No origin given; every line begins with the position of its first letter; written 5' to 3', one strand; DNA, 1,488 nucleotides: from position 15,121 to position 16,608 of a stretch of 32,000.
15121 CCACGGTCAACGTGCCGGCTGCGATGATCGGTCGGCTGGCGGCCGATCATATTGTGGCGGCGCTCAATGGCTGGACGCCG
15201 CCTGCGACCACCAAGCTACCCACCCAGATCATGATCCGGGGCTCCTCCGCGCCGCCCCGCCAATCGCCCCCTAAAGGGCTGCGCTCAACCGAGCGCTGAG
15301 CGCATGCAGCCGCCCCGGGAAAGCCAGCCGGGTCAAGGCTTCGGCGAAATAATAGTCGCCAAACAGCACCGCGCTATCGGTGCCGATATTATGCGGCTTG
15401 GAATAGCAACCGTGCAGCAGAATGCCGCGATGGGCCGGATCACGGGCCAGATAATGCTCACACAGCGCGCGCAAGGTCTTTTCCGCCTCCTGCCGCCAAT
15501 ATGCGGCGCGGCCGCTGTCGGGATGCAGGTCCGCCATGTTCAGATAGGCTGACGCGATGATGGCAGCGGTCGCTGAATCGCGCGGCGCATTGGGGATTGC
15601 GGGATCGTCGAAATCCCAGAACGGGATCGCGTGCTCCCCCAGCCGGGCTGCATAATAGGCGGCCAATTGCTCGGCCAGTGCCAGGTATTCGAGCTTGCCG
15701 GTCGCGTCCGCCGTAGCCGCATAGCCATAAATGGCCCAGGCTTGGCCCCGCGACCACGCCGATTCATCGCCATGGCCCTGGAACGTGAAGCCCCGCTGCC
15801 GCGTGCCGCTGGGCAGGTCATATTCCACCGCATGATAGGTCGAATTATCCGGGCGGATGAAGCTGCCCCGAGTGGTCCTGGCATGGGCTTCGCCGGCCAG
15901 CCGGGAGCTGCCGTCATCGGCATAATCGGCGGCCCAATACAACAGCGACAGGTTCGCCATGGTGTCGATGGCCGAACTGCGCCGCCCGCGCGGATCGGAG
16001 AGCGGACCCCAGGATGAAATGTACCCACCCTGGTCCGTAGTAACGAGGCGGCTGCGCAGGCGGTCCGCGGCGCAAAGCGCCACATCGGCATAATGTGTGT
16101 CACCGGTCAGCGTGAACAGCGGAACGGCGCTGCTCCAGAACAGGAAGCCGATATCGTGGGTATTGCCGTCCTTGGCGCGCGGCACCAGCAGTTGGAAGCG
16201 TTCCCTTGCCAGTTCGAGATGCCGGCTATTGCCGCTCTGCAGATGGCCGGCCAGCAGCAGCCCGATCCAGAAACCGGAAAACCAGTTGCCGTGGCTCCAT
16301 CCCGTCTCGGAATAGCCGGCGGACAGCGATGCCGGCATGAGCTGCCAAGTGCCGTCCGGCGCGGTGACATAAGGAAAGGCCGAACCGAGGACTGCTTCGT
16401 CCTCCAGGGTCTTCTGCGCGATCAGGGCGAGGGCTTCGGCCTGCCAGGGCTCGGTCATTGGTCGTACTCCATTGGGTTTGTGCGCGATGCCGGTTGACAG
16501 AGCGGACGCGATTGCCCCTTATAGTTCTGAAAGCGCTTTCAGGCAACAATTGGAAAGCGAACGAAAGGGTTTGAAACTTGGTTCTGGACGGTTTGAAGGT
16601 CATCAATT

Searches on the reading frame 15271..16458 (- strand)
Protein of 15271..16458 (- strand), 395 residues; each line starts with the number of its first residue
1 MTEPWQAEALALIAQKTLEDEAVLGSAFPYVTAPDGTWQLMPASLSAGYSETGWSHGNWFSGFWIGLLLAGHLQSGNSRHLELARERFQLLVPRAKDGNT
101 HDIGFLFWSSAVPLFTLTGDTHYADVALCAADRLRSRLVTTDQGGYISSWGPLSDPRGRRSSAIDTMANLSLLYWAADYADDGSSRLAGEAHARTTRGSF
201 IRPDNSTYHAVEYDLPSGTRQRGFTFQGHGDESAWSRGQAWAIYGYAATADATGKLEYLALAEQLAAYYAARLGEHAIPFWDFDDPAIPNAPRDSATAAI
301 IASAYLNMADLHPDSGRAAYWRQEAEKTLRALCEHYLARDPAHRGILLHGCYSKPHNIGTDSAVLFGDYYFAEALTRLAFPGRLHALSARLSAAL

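Call 5: search_protein_families(library=pfam, proteins=[window:15271-16458:-], max_evalue=0.01)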
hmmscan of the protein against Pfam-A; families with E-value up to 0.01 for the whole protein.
window:15271-16458:- (395 aa): 0 families

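Call 6: search_protein_families(library=ncbifam, proteins=[window:15271-16458:-], max_evalue=0.01)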
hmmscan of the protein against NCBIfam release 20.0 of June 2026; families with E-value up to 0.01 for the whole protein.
window:15271-16458:- (395 aa): 0 families

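Call 12: search_solved_structures(query=window:15271-16458:-, max_evalue=1)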
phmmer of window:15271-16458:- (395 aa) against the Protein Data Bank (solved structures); distinct sequences matched with E-value up to 1: 9.
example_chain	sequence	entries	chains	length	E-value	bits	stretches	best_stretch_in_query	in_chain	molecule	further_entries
1vd5_A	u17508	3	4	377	1.8e-53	185.4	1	57-378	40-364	unsaturated glucuronyl hydrolase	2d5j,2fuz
2ahf_A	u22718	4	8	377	7.9e-53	183.3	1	57-378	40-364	unsaturated glucuronyl hydrolase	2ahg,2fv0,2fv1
2zzr_A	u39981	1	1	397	3.4e-43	151.6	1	56-378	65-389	Unsaturated glucuronyl hydrolase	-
3anj_A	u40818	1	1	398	3.4e-43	151.6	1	56-378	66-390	Putative uncharacterized protein gbs1889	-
3wux_A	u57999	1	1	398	1.3e-42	149.7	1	56-378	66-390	Unsaturated chondroitin disaccharide hydrolase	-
3vxd_A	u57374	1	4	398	1.5e-42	149.4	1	56-378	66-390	Putative uncharacterized protein gbs1889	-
3ani_A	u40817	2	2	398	1.5e-42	149.4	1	56-378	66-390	Putative uncharacterized protein gbs1889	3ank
3wiw_A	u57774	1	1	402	2.7e-41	145.3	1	58-379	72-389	Glycosyl hydrolase family 88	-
6u42_7M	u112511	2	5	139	0.29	13.5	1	191-248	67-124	FAP273 | Flagellar associated protein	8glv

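Call 29: search_solved_structures(query=window:15271-16458:-, max_evalue=1e-50, show_alignments=1)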
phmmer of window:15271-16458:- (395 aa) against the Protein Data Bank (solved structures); distinct sequences matched with E-value up to 1e-50: 2.
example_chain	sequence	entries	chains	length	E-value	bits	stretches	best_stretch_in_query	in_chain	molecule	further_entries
1vd5_A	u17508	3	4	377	1.8e-53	185.4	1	57-378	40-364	unsaturated glucuronyl hydrolase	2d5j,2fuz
2ahf_A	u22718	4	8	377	7.9e-53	183.3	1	57-378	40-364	unsaturated glucuronyl hydrolase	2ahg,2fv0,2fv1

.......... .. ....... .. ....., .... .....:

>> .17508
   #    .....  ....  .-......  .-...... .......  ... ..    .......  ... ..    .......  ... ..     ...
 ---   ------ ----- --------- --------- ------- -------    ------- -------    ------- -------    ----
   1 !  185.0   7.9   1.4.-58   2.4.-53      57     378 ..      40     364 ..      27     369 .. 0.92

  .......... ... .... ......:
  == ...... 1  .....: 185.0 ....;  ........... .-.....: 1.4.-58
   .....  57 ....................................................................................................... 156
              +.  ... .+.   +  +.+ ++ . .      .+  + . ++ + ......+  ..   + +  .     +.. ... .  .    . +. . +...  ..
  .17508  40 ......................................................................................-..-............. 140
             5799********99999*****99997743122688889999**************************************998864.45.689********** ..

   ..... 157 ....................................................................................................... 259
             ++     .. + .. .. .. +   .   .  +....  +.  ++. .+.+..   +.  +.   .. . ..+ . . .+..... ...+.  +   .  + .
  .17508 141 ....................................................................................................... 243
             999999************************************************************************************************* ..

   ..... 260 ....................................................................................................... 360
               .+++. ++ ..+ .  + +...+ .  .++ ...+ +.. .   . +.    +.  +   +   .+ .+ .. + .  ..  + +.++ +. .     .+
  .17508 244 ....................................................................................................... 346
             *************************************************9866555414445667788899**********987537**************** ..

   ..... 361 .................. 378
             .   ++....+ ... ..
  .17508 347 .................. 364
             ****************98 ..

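Call 42: search_dna_similar(query=window:15274-16458:-, collection=plasmids, mode=protein, max_rows=20, max_evalue=1e-40)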
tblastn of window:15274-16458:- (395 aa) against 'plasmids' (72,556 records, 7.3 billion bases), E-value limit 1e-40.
Records with a match: 141; places in all: 143; records where one place covers at least 80% of the query: 141.
Best place of each record, by identity: <60% 141.
By first word of the organism name: Rhizobium 105; Agrobacterium 9; Neorhizobium 5; Halomicrobium 3; Allorhizobium 2; Hymenobacter 2; Pantoea 1; Burkholderia 1; Paenibacillus 1; Ensifer 1; and 11 more.
By predicted mobility (MOB-suite, as given by PLSDB): conjugative 70; non-mobilizable 67; mobilizable 4.
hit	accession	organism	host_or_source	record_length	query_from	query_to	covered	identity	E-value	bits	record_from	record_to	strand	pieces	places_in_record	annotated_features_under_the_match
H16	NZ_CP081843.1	Agrobacterium vitis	Vitis,Cell culture,South Africa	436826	34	379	88%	37.9%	3e-50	189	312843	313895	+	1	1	glycoside hydrolase family 88 protein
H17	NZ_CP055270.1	Agrobacterium vitis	Vitis vinifera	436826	34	379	88%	37.9%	3e-50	189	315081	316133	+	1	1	glycoside hydrolase family 88 protein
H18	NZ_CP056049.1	Agrobacterium vitis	Vitis vinifera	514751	34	379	88%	37.9%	3e-50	189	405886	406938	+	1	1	glycoside hydrolase family 88 protein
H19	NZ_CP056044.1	Agrobacterium vitis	Vitis vinifera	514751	34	379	88%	37.9%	3e-50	189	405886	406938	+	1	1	glycoside hydrolase family 88 protein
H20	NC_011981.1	Allorhizobium ampelinum S4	Vitis vinifera cv. 'Izsaki Sarfeher'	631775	34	379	88%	37.9%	3e-50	189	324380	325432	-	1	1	glycoside hydrolase family 88 protein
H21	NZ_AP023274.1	Agrobacterium vitis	Vitis vinifera,grapevine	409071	34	379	88%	37.9%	3e-50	189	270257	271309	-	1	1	glycoside hydrolase family 88 protein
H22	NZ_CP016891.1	Pantoea agglomerans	single cell,lettuce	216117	6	381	95%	34.8%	2e-42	166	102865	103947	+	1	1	glycoside hydrolase family 88 protein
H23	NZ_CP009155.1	Burkholderia pseudomallei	environmental sample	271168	1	378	96%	34.6%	1e-50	189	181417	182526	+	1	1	glycoside hydrolase family 88 protein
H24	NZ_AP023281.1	Agrobacterium vitis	Vitis vinifera,grapevine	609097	34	379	88%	37.6%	8e-50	187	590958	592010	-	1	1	glycoside hydrolase family 88 protein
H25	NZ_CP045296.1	Paenibacillus cellulositrophicus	cell culture,Thai soil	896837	2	378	95%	34.3%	6e-47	179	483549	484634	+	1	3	glycoside hydrolase family 88 protein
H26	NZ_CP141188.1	Hymenobacter sp. GOD-10R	single cell,Crepidiastrum sonchifolium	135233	41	378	86%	38.0%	7e-46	176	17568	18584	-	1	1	glycoside hydrolase family 88 protein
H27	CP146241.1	Agrobacterium vitis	Vitis vinifera,cell culture,Grape gall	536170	34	379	88%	37.1%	1e-47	181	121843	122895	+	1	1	glycoside hydrolase family 88 protein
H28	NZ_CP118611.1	Ensifer adhaerens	Pure isolate,Rhizosphere of Cyperus ...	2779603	8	377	94%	34.6%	9e-42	164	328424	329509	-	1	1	none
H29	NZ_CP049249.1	Rhizobium rhizoryzae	cell culture,soil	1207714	34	379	88%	36.5%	2e-48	184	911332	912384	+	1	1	none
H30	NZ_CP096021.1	Halocatena salina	cell culture,sediment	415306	42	377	85%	37.4%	2e-42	166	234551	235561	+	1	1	glycoside hydrolase family 88 protein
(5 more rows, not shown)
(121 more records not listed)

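Call 43: find_homologous_proteins(query=window:15274-16458:-, max_evalue=1e-40)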
Query window:15274-16458:- (395 aa): 1119 proteins with E <= 1e-40 among 8000 candidates; the best 120 are listed.
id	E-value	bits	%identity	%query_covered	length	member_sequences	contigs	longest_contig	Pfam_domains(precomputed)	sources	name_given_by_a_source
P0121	1.7e-266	902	100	100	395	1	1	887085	-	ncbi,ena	-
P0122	7.7e-196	669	75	99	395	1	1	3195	PF07470.20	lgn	-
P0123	2.0e-192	658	74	97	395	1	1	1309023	-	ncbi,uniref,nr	ncbi:glycosyl hydrolase [Aureimonas fodinaquatilis]|uniref:Glycosyl hydrolase n=1 Tax=Aureimonas fod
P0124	2.4e-192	658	72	99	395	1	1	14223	-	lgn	-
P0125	3.4e-187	641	71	100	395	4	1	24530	-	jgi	jgi:unsaturated chondroitin disaccharide hydrolase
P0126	5.7e-184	630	73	99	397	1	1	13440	-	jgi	jgi:unsaturated chondroitin disaccharide hydrolase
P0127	1.3e-183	629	71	100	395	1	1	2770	-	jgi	jgi:unsaturated chondroitin disaccharide hydrolase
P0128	9.2e-173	593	68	98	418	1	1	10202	-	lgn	-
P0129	2.3e-170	585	67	100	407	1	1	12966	-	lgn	-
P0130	8.4e-169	580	68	95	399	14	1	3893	PF07470.20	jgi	jgi:unsaturated chondroitin disaccharide hydrolase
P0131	1.6e-168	579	66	96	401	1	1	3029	PF07470.20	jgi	jgi:unsaturated chondroitin disaccharide hydrolase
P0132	1.9e-168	579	65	97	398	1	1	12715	PF07470.20,PF06662.20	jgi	jgi:unsaturated chondroitin disaccharide hydrolase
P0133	2.9e-168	578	67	96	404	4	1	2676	PF07470.20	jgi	-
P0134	3.8e-168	578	67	96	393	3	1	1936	PF07470.20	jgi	jgi:unsaturated chondroitin disaccharide hydrolase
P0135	2.5e-167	575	66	96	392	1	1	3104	-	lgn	-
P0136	3.3e-167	575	68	95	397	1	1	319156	PF07470.20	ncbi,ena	-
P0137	4.2e-167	575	65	98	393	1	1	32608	PF07470.20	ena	-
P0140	7.4e-166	570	64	99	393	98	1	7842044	-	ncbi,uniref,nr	ncbi:glycoside hydrolase family 88 protein [Bradyrhizobium canariense]|uniref:Unsaturated chondroiti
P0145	2.1e-165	569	65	97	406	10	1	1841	PF07470.20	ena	-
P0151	1.6e-164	566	66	96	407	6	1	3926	PF07470.20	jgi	jgi:unsaturated chondroitin disaccharide hydrolase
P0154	4.0e-164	565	64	99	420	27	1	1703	PF07470.20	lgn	-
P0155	4.3e-164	565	64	99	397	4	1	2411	PF07470.20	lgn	-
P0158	1.1e-163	563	67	96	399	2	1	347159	PF07470.20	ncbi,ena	-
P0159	1.2e-163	563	65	97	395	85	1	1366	PF07470.20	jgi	jgi:unsaturated chondroitin disaccharide hydrolase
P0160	1.5e-163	563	65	98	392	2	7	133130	-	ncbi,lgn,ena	-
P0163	2.2e-163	562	65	97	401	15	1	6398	PF07470.20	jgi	jgi:unsaturated chondroitin disaccharide hydrolase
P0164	2.5e-163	562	64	97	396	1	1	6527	PF07470.20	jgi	jgi:unsaturated chondroitin disaccharide hydrolase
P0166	3.7e-163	562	64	100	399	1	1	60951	PF07470.20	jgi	jgi:unsaturated chondroitin disaccharide hydrolase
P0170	2.3e-162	559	63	97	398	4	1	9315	PF07470.20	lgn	-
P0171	3.5e-162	558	64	98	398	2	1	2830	PF07470.20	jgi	jgi:unsaturated chondroitin disaccharide hydrolase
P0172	4.9e-162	558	65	97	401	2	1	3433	PF07470.20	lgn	-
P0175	2.3e-161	556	63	99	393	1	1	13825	PF07470.20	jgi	jgi:unsaturated chondroitin disaccharide hydrolase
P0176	2.3e-161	556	63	97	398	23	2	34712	PF07470.20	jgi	jgi:unsaturated chondroitin disaccharide hydrolase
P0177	2.6e-161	555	65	96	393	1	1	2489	PF07470.20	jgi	jgi:unsaturated chondroitin disaccharide hydrolase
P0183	6.0e-161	554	63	99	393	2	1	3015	PF07470.20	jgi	jgi:unsaturated chondroitin disaccharide hydrolase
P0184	6.7e-161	554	62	99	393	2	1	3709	PF07470.20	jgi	jgi:unsaturated chondroitin disaccharide hydrolase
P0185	9.9e-161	554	62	100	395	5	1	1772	PF07470.20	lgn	-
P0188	1.6e-160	553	62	99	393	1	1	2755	PF07470.20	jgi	jgi:unsaturated chondroitin disaccharide hydrolase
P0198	6.7e-160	551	66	95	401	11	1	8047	PF07470.20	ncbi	-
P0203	1.1e-159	550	62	98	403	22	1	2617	PF07470.20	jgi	-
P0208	2.2e-159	549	64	98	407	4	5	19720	PF07470.20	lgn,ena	-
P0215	1.2e-158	547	65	96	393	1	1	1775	PF07470.20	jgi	jgi:unsaturated chondroitin disaccharide hydrolase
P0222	2.1e-158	546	63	97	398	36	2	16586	PF07470.20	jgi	jgi:unsaturated chondroitin disaccharide hydrolase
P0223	2.1e-158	546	65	98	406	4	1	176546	-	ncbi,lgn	-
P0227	4.9e-158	545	65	97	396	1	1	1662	PF07470.20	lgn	-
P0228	6.9e-158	544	64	96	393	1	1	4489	PF07470.20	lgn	-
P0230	1.1e-157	544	65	95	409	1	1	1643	PF07470.20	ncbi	-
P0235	1.6e-157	543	64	97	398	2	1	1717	PF07470.20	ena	-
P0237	1.9e-157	543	64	97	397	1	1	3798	PF07470.20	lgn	-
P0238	3.4e-157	542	63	98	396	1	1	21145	PF07470.20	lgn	-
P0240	4.1e-157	542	62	99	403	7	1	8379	PF07470.20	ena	-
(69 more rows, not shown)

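Call 44: find_encoding_contigs(protein=P0140, flank=10000, max_places=3)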
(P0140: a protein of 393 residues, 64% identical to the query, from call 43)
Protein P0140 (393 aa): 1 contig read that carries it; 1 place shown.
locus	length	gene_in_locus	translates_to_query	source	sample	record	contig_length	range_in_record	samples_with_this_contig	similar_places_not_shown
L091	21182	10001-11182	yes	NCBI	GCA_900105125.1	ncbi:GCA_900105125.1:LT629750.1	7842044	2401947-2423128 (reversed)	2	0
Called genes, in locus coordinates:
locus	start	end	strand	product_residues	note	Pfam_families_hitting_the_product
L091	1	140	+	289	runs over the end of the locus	PF02653:BPD_transp_2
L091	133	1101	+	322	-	PF02653:BPD_transp_2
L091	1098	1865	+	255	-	PF02463:SMC_N (weak), PF00005:ABC_tran, PF13304:AAA_21 (faint), PF12399:BCA_ABC_TP_C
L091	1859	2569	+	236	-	PF13555:AAA_29 (weak), PF00005:ABC_tran, PF13304:AAA_21 (faint)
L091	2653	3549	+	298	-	PF00753:Lactamase_B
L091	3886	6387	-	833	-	PF02653:BPD_transp_2, PF00005:ABC_tran, PF02463:SMC_N (faint), PF13555:AAA_29 (faint), PF13304:AAA_21 (faint), PF12399:BCA_ABC_TP_C, PF00005:ABC_tran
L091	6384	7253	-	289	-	PF02653:BPD_transp_2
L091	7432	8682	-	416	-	PF13433:Peripla_BP_5, PF13458:Peripla_BP_6, PF01094:ANF_receptor (weak)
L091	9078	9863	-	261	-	PF00378:ECH_1, PF16113:ECH_2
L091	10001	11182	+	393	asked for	-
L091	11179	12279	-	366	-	PF00356:LacI, PF00532:Peripla_BP_1, PF13407:Peripla_BP_4, PF13377:Peripla_BP_3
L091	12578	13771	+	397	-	PF02515:CoA_transf_3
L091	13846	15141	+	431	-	PF01547:SBP_bac_1, PF13416:SBP_bac_8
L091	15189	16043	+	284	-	PF00528:BPD_transp_1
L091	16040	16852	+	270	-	PF00528:BPD_transp_1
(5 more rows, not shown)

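Call 45: find_encoding_contigs(protein=P0136, flank=10000, max_places=2)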
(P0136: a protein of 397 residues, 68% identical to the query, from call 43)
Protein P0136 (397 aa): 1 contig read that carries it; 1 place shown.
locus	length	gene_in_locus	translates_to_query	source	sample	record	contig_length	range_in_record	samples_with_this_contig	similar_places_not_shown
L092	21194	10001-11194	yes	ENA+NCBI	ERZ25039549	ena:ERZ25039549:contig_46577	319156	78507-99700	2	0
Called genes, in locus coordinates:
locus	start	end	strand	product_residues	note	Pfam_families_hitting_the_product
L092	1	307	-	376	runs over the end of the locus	PF13407:Peripla_BP_4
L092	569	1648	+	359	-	PF00154:RecA_N, PF08423:Rad51, PF06745:ATPase (weak), PF27531:MT3502_N (weak), PF21096:RecA_C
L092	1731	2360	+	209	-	-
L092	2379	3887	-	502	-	PF06609:TRI12 (weak), PF07690:MFS_1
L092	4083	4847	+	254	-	PF01547:SBP_bac_1, PF13416:SBP_bac_8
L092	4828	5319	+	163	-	PF13416:SBP_bac_8 (weak)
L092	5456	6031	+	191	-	-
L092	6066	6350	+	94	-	-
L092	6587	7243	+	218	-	PF00528:BPD_transp_1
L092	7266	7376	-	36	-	-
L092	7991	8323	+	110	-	PF17912:OB_MalK, PF08402:TOBE_2, PF03459:TOBE (weak)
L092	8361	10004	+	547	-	PF02515:CoA_transf_3, PF01575:MaoC_dehydratas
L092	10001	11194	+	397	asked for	PF07470:Glyco_hydro_88 (weak)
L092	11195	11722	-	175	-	PF06078:DUF937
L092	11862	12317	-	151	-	PF08808:RES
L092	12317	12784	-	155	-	PF20432:Xre-like-HTH, PF09722:Xre_MbcA_ParS_C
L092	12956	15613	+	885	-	PF01411:tRNA-synt_2c, PF07973:tRNA_SAD, PF02272:DHHA1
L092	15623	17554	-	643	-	PF00912:Transgly, PF00905:Transpeptidase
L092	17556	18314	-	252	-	-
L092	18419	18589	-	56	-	PF12073:DUF3553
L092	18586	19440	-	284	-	-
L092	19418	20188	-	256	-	PF01555:N6_N4_Mtase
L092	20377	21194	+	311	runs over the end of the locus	PF00682:HMGL-like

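Call 49: find_related_loci(query=A3, collection=metagenome_contigs, flank=10000)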
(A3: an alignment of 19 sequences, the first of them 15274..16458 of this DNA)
Query A3 (395 aa) in metagenome_contigs; peptide patterns used: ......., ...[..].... (x = any residue, [..] = any of these).
600 stretches matched a pattern (row limit reached: there are more); 582 encode a relative of the query (tblastn E <= 1e-3); the best 80 are kept; 80 distinct loci.
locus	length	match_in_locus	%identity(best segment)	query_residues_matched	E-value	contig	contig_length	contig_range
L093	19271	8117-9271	62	8-392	1e-158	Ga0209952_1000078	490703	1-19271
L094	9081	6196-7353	63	8-393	3e-157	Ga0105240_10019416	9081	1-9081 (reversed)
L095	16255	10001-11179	61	1-393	6e-155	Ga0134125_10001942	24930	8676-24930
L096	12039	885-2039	63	8-392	1e-154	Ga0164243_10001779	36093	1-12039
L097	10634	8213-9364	62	8-391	2e-151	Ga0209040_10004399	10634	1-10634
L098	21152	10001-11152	61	8-391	3e-150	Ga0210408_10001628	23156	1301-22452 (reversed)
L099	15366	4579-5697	63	9-382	5e-149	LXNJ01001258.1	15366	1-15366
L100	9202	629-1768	58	9-388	2e-147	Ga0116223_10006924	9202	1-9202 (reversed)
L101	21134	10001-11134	60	7-384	3e-146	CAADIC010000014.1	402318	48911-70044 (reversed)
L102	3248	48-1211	57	4-392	6e-150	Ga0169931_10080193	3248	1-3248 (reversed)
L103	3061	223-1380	55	1-384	4e-149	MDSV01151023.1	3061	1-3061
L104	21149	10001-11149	59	7-389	4e-140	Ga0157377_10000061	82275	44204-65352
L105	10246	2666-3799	58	10-387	2e-139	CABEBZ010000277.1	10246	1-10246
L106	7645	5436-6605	53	2-392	1e-138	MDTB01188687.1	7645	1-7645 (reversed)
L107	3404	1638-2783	59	7-388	7e-143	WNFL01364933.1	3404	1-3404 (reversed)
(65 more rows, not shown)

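Call 66: find_encoding_contigs(protein=P0160, flank=10000, max_places=2)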
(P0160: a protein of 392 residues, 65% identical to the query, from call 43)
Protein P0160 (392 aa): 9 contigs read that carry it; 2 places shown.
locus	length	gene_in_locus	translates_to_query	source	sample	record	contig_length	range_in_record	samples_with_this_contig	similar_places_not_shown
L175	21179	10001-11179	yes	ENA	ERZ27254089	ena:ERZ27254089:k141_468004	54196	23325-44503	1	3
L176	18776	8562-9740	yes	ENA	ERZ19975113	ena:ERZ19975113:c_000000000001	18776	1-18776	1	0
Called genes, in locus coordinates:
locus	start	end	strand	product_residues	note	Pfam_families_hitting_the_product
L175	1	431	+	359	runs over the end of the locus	PF04909:Amidohydro_2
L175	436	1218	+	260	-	-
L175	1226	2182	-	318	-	PF00389:2-Hacid_dh, PF02826:2-Hacid_dh_C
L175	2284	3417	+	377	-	PF02746:MR_MLE_N, PF13378:MR_MLE_C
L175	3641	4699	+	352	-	PF13531:SBP_bac_11, PF01547:SBP_bac_1 (weak), PF13343:SBP_bac_6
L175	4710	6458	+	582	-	PF00528:BPD_transp_1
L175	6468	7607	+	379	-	PF02515:CoA_transf_3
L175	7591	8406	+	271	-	PF00378:ECH_1, PF16113:ECH_2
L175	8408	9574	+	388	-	-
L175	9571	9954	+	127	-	PF22636:FlK, PF03061:4HBT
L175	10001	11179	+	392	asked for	-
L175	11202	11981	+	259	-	PF00378:ECH_1, PF16113:ECH_2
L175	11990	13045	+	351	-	PF00005:ABC_tran, PF13304:AAA_21 (weak), PF08402:TOBE_2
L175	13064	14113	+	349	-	PF00356:LacI, PF00532:Peripla_BP_1, PF13407:Peripla_BP_4, PF13377:Peripla_BP_3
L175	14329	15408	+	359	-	PF01547:SBP_bac_1, PF13531:SBP_bac_11, PF13416:SBP_bac_8, PF13343:SBP_bac_6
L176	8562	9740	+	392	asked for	-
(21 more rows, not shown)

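Call 67: find_encoding_contigs(protein=P0223, flank=10000, max_places=2)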
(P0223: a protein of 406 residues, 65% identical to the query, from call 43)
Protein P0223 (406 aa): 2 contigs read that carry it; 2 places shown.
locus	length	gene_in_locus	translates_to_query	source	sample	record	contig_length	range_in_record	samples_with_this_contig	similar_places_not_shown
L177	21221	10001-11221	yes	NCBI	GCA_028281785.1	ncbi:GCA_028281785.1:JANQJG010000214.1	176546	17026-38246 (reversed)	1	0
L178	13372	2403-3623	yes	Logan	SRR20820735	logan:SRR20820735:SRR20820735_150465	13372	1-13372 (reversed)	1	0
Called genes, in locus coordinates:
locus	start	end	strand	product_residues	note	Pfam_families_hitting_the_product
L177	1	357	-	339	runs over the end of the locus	PF03480:DctP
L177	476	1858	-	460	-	PF20695:UbiD_N, PF01977:UbiD, PF20696:UbiD_C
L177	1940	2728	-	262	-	PF00378:ECH_1, PF16113:ECH_2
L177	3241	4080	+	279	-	PF00532:Peripla_BP_1, PF13407:Peripla_BP_4, PF13377:Peripla_BP_3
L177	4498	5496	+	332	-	PF03480:DctP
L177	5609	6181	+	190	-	PF04290:DctQ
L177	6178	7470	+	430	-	PF06808:DctM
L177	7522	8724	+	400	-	PF02515:CoA_transf_3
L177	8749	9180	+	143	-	PF01575:MaoC_dehydratas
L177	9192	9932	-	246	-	PF00106:adh_short, PF23441:SDR, PF13561:adh_short_C2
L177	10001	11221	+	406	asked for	-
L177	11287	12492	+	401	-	PF02515:CoA_transf_3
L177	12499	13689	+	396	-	PF07470:Glyco_hydro_88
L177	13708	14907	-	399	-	PF12802:MarR_2 (faint), PF13412:HTH_24 (weak), PF00480:ROK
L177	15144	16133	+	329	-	PF03480:DctP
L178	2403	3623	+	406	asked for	-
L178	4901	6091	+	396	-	PF07470:Glyco_hydro_88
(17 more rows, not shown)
